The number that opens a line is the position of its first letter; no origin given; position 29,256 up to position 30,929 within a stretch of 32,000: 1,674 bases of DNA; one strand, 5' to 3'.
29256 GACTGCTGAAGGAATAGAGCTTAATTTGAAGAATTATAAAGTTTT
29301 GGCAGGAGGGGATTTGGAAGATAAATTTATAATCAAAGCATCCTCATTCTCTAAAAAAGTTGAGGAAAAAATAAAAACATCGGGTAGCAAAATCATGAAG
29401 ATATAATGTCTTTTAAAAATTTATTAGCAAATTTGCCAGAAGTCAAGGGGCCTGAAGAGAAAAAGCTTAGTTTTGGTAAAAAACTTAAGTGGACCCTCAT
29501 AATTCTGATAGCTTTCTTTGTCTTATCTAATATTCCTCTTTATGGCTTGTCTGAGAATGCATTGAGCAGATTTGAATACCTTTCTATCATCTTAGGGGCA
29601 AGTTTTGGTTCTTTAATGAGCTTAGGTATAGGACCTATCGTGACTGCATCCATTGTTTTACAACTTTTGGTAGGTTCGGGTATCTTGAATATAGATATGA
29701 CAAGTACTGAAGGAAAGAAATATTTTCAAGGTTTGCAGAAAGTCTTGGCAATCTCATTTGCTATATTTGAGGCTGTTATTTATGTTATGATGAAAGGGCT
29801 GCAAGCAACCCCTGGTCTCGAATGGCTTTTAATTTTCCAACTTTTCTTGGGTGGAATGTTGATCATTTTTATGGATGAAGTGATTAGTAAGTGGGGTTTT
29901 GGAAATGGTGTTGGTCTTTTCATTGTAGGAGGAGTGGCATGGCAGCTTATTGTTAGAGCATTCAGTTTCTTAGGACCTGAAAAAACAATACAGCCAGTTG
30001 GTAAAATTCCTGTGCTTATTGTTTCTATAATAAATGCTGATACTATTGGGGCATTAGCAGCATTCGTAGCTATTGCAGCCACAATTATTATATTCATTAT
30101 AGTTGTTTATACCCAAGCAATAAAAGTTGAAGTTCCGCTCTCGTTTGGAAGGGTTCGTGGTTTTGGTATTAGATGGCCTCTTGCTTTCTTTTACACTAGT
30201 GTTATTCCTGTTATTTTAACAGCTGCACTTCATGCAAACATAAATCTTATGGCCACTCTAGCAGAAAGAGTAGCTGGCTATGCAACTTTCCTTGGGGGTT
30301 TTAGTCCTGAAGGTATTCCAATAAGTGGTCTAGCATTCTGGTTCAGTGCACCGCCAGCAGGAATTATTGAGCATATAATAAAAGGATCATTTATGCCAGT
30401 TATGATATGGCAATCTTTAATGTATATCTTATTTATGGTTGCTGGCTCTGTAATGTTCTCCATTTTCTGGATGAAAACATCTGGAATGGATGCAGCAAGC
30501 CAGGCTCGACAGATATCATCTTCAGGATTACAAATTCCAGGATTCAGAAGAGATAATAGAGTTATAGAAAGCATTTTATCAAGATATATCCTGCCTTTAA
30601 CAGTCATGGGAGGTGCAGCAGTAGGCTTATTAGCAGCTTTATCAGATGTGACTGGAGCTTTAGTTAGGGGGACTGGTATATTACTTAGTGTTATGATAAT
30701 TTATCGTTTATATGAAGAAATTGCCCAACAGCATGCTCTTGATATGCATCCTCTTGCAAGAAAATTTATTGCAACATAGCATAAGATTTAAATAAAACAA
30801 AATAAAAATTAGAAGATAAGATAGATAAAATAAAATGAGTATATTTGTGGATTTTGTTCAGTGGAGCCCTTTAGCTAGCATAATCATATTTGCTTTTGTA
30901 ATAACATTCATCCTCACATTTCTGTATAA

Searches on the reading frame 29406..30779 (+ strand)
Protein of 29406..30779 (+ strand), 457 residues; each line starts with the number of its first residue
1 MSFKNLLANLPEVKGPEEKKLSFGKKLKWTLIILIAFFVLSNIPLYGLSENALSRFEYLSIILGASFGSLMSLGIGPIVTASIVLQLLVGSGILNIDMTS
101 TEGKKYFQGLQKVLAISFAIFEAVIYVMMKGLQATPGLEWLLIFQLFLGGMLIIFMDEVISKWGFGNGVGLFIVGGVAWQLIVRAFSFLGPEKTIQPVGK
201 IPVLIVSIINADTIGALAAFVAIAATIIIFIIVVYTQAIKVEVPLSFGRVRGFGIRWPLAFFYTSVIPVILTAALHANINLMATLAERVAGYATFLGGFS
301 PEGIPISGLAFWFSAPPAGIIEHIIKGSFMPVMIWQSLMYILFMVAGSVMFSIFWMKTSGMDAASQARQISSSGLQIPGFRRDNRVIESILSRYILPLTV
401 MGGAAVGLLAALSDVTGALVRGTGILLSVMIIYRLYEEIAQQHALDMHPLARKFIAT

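Call 53: search_protein_families(library=pfam, proteins=[window:29406-30779:+], max_evalue=0.001)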
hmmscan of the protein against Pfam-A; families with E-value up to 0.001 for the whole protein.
window:29406-30779:+ (457 aa): 2 families
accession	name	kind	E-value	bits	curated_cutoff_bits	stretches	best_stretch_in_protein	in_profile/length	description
PF00344.25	SecY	-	8.8e-59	199.8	32.2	1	69-436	1-306/306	SecY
PF10559.14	Plug_translocon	-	9.7e-07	28.9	22.1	1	35-68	1-35/35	Plug domain of Sec61p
